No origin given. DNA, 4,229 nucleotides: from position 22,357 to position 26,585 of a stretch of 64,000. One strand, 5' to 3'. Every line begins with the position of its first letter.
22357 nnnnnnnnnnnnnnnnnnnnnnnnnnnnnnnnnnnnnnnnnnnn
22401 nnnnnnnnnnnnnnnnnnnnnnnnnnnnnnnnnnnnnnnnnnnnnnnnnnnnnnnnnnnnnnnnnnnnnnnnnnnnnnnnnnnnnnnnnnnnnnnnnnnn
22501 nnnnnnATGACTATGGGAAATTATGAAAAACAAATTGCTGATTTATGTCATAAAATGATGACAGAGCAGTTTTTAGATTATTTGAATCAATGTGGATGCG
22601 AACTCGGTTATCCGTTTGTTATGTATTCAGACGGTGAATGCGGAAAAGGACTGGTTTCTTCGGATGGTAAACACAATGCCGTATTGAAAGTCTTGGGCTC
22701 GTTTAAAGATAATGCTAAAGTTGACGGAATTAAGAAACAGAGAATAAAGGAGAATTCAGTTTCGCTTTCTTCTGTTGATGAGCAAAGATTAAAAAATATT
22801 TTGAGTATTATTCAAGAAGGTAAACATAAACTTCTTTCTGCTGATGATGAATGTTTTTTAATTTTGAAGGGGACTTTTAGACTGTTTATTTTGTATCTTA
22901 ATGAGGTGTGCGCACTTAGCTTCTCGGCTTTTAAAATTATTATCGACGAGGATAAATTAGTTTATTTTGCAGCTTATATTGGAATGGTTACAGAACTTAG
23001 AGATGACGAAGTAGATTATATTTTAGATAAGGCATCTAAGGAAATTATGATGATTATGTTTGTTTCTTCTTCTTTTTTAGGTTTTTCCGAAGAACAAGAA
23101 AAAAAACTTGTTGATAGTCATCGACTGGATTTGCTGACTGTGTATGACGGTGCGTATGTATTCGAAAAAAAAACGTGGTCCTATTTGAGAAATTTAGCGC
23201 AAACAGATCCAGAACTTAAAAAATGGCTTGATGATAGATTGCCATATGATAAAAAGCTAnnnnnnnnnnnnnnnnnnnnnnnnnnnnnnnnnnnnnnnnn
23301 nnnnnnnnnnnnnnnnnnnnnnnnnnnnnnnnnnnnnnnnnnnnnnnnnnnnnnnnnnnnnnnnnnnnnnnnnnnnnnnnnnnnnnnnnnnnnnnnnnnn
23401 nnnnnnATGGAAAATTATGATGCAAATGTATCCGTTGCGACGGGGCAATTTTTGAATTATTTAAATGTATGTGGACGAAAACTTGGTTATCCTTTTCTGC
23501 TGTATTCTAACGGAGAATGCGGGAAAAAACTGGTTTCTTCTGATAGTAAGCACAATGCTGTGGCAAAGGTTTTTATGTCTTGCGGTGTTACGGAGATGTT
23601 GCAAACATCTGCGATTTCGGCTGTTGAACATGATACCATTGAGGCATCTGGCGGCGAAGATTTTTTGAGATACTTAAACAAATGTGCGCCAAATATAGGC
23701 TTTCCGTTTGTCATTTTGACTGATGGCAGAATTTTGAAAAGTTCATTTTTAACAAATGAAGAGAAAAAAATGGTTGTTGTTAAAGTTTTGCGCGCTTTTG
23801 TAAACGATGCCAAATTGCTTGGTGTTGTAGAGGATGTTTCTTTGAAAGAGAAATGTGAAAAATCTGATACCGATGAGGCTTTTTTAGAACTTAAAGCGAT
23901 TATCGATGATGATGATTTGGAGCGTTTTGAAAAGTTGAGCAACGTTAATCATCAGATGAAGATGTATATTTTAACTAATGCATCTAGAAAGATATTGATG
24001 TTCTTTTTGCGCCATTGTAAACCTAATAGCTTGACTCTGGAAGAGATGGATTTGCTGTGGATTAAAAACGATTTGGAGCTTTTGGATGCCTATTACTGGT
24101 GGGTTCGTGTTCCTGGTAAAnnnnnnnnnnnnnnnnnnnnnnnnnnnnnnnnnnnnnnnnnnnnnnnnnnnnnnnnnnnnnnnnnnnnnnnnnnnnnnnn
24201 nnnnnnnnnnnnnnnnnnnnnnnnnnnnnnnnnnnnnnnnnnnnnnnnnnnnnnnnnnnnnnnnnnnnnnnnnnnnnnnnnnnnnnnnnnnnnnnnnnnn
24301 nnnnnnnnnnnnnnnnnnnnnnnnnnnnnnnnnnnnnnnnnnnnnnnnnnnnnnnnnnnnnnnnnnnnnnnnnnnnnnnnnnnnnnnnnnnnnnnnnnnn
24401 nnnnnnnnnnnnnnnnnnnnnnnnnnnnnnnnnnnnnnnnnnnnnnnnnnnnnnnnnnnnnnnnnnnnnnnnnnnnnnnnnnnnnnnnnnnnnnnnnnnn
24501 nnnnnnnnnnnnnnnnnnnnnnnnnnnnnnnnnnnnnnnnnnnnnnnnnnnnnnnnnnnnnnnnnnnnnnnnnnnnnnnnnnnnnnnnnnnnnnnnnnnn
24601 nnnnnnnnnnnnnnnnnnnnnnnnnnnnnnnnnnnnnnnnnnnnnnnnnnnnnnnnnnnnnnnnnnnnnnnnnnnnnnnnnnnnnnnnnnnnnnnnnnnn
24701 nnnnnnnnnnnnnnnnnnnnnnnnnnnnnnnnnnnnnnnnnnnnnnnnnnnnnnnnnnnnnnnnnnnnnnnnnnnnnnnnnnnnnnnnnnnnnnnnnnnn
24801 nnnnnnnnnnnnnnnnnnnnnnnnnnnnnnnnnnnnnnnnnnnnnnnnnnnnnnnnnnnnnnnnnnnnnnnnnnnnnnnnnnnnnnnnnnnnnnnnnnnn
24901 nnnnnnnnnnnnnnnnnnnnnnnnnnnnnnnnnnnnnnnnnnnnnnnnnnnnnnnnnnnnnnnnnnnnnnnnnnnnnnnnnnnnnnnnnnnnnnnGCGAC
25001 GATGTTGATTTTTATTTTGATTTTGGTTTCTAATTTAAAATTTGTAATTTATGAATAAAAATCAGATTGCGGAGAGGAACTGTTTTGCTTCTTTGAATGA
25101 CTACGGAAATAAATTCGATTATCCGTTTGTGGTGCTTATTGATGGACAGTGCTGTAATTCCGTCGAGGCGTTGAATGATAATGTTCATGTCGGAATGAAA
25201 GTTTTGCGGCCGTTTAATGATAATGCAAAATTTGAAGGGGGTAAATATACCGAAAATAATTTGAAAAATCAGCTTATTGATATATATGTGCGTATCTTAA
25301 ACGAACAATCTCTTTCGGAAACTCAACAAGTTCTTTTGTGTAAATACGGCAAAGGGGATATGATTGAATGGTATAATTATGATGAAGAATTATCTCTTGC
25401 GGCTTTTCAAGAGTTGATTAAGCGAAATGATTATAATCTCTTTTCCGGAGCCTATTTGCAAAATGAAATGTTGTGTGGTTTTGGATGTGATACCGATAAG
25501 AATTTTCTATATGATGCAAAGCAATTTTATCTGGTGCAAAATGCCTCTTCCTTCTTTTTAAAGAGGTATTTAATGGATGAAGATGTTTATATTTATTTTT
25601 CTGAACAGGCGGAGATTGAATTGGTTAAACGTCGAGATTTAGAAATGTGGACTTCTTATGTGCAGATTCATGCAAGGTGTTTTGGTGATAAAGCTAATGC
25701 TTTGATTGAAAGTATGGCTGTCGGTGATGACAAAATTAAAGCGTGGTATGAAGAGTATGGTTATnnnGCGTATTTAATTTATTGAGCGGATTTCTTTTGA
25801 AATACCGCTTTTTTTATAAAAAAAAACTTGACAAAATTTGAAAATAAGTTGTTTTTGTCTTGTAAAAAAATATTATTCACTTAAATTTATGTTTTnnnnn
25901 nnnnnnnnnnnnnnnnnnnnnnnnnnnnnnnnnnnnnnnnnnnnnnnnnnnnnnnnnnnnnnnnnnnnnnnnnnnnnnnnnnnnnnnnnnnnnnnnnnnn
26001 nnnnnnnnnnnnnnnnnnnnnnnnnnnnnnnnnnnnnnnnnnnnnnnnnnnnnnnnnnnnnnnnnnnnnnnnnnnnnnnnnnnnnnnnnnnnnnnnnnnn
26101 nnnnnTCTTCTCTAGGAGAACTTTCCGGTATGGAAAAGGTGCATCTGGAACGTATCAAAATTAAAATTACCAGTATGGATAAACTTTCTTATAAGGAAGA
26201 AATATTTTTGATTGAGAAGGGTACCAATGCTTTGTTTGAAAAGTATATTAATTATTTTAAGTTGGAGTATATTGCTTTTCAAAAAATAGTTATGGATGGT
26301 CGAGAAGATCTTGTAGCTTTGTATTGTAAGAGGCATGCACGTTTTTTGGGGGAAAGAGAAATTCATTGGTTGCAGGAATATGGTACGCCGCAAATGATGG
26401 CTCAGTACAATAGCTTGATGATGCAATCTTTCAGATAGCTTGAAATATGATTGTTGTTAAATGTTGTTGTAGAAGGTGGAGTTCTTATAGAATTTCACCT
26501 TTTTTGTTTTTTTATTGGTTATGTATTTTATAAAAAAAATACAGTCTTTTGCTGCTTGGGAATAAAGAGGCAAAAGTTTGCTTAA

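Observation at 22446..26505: Tandem array of five paralogous ORFan genes, each with its own promoter and most with their own terminator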

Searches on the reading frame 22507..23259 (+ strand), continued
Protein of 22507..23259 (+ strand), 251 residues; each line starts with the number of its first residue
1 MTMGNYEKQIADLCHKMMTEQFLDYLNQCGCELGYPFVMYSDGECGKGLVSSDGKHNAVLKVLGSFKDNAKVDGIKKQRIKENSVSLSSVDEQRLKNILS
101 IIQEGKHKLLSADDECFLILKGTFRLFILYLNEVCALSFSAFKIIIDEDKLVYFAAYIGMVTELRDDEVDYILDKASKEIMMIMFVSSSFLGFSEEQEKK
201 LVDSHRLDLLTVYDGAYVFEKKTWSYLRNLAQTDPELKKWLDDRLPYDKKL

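Call 92: find_encoding_contigs(protein=P0083, flank=8000, max_places=2)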
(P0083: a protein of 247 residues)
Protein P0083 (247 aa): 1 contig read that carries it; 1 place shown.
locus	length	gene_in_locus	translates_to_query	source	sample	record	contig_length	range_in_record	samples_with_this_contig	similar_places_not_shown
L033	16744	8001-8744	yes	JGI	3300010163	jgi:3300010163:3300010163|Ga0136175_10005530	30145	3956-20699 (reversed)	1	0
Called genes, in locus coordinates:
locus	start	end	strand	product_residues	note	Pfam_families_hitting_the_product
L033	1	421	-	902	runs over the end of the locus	PF02739:5_3_exonuc_N, PF01367:5_3_exonuc, PF01612:DNA_pol_A_exo1 (weak), PF00476:DNA_pol_A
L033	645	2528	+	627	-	PF00912:Transgly, PF00905:Transpeptidase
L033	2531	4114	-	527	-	PF28550:DUF8436, PF00890:FAD_binding_2 (weak), PF01266:DAO (faint), PF01494:FAD_binding_3 (weak), PF03486:HI0933_like (faint), PF07992:Pyr_redox_2 (weak), PF21688:FAD-depend_C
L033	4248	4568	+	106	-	-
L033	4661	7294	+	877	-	PF12796:Ank_2 (weak), PF12796:Ank_2, PF13857:Ank_5 (weak), PF12796:Ank_2, PF12796:Ank_2, PF13637:Ank_4, PF13637:Ank_4, PF12796:Ank_2, +5 more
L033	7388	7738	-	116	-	-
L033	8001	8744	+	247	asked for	-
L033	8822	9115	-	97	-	-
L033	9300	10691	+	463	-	-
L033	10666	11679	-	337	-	PF01073:3Beta_HSD, PF01370:Epimerase, PF02719:Polysacc_synt_2, PF04321:RmlD_sub_bind, PF07993:NAD_binding_4 (weak), PF16363:GDP_Man_Dehyd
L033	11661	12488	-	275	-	PF01370:Epimerase, PF04321:RmlD_sub_bind, PF02719:Polysacc_synt_2 (weak), PF16363:GDP_Man_Dehyd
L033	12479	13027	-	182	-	PF00908:dTDP_sugar_isom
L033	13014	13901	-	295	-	PF00483:NTP_transferase, PF12804:NTP_transf_3 (weak)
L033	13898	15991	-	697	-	PF09972:DUF2207, PF20990:DUF2207_C (weak)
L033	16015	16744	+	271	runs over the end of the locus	PF00483:NTP_transferase, PF01128:IspD, PF12804:NTP_transf_3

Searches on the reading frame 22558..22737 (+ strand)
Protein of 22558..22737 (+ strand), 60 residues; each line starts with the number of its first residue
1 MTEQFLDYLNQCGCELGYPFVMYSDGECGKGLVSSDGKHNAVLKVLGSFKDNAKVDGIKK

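Call 24: find_related_loci(query=A2, collection=genome_contigs, flank=10000)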
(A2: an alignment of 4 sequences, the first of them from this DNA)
Query A2 (60 aa) in genome_contigs; peptide patterns used: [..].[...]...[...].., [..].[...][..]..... (x = any residue, [..] = any of these).
25 stretches matched a pattern; 1 encode a relative of the query (tblastn E <= 1e-3); 1 distinct loci.
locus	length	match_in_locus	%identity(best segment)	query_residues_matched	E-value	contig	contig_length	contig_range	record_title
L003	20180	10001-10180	93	1-60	5e-37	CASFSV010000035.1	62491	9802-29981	uncultured Alphaproteobacteria bacterium isolate SI.O7.metabat-bins.100 genome assembly, contig: SI.O7.metabat-bins.100.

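Call 33: find_homologous_proteins(query=A3, max_evalue=0.001)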
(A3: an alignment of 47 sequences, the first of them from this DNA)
Query A3 (47 sequences) (60 aa, profile of the alignment): 3 proteins with E <= 0.001 among 57 candidates.
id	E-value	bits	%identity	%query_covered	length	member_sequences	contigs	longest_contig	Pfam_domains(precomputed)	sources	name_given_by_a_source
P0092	3.0e-16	77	40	75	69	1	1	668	-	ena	-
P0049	8.6e-15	72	70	77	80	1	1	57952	-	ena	-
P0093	7.3e-14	69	44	72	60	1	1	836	-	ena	-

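Call 34: search_solved_structures(query=A3, max_evalue=10)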
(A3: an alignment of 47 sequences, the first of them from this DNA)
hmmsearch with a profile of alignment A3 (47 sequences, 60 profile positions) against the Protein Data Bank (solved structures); distinct sequences matched with E-value up to 10: 0.

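Call 89: find_related_loci(query=A2, collection=viral_contigs, flank=8000)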
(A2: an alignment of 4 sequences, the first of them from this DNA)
Query A2 (60 aa) in viral_contigs; peptide patterns used: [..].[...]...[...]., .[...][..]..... (x = any residue, [..] = any of these).
17 stretches matched a pattern, but none encodes a relative of the query by tblastn (E <= 1e-3).

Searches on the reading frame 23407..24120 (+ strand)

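Call 4: search_protein_families(library=pfam, proteins=[window:23407-24120:+], max_evalue=1)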
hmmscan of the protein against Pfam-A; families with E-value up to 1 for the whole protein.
window:23407-24120:+ (238 aa): 0 families

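Call 8: search_protein_families(library=ncbifam, proteins=[window:23407-24120:+], max_evalue=1)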
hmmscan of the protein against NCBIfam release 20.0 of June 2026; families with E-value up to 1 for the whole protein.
window:23407-24120:+ (238 aa): 0 families

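Call 71: search_protein_families(library=padloc, proteins=[window:23407-24120:+, P0033], max_evalue=0.1)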
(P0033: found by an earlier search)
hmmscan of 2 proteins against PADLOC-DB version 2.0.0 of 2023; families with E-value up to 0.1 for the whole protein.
window:23407-24120:+ (238 aa): 0 families

P0033 (180 aa): 0 families

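Call 72: search_protein_families(library=phrogs, proteins=[window:23407-24120:+, P0033], max_evalue=0.1)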
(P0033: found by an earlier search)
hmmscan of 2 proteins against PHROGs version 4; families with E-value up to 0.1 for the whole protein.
window:23407-24120:+ (238 aa): 2 families
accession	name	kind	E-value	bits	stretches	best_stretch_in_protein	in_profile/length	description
phrog_27597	-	unknown function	0.053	14.6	0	42-77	24-59/75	-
phrog_7570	-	unknown function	0.082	14.3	0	23-62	22-61/75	-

P0033 (180 aa): 1 family
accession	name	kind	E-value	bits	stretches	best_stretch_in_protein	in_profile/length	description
phrog_14383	-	unknown function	0.064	14.4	0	76-146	5-72/74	-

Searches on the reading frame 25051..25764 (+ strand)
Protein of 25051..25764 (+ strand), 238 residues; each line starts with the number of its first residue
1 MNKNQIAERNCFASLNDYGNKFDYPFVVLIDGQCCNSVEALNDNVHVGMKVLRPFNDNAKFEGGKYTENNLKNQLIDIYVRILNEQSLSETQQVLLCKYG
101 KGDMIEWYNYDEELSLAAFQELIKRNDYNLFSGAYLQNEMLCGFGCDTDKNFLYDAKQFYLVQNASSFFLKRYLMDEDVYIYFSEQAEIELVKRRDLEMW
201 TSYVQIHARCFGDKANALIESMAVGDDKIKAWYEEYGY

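Call 4: search_protein_families(library=pfam, proteins=[window:25051-25764:+], max_evalue=1)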
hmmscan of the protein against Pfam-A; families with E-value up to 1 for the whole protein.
window:25051-25764:+ (238 aa): 0 families

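Call 8: search_protein_families(library=ncbifam, proteins=[window:25051-25764:+], max_evalue=1)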
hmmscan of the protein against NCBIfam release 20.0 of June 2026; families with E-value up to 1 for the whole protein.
window:25051-25764:+ (238 aa): 1 family
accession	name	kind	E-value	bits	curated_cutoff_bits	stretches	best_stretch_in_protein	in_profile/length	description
NF006411.0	PRK08655.1-5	equivalog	0.082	11.7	464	0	189-231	249-291/443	prephenate dehydrogenase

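Call 9: find_homologous_proteins(query=window:25051-25764:+, max_evalue=0.01)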
Query window:25051-25764:+ (238 aa): 1 proteins with E <= 0.01 among 80 candidates.
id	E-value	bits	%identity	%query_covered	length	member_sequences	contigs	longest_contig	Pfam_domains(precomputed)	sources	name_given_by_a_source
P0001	7.5e-158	541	100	100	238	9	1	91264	-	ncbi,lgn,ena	-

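Call 10: find_encoding_contigs(protein=P0001, flank=10000, max_places=6)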
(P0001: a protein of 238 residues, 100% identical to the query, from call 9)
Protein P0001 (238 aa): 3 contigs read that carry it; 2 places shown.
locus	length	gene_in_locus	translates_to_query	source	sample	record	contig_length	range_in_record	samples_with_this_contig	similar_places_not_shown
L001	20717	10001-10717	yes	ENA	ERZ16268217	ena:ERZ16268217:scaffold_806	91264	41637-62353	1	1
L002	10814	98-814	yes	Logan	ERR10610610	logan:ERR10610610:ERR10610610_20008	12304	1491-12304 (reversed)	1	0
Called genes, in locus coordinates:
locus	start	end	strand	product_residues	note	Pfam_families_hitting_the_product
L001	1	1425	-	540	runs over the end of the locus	PF00989:PAS (faint), PF13188:PAS_8 (faint), PF12860:PAS_7 (faint), PF08448:PAS_4 (faint)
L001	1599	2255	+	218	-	PF00814:TsaD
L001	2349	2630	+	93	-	PF00216:Bac_DNA_binding, PF18291:HU-HIG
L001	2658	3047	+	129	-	-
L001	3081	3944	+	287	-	PF17848:Zn_ribbon_ACC, PF01039:Carboxyl_trans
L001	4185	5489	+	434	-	-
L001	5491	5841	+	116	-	-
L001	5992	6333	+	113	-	-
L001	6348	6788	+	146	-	-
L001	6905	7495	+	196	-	PF01025:GrpE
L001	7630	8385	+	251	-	-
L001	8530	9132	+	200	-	-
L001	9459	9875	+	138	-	-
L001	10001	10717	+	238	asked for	-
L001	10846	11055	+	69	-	-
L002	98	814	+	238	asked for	-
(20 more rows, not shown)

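Call 71: search_protein_families(library=padloc, proteins=[window:25051-25764:+, P0033], max_evalue=0.1)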
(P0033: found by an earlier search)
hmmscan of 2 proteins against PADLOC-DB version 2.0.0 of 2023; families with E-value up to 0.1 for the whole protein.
window:25051-25764:+ (238 aa): 0 families

P0033 (180 aa): 0 families

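Call 72: search_protein_families(library=phrogs, proteins=[window:25051-25764:+, P0033], max_evalue=0.1)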
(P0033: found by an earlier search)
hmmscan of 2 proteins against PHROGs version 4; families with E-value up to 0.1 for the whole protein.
window:25051-25764:+ (238 aa): 0 families

P0033 (180 aa): 1 family
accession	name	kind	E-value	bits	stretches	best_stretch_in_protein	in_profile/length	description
phrog_14383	-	unknown function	0.064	14.4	0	76-146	5-72/74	-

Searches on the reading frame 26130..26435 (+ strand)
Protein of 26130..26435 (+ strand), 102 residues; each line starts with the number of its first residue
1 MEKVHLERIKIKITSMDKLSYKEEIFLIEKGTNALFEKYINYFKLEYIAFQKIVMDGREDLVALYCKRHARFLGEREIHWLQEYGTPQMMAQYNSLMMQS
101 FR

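Call 4: search_protein_families(library=pfam, proteins=[window:26130-26435:+], max_evalue=1)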
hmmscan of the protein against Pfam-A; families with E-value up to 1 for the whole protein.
window:26130-26435:+ (102 aa): 0 families

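Call 8: search_protein_families(library=ncbifam, proteins=[window:26130-26435:+], max_evalue=1)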
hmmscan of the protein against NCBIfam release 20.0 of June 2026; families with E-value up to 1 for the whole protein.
window:26130-26435:+ (102 aa): 0 families

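Call 71: search_protein_families(library=padloc, proteins=[P0033], max_evalue=0.1)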
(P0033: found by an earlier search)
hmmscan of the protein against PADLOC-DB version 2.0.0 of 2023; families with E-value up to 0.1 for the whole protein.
P0033 (180 aa): 0 families

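Call 72: search_protein_families(library=phrogs, proteins=[P0033], max_evalue=0.1)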
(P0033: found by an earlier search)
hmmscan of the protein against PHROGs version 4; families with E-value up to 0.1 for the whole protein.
P0033 (180 aa): 1 family
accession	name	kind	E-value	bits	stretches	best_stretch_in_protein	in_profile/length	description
phrog_14383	-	unknown function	0.064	14.4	0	76-146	5-72/74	-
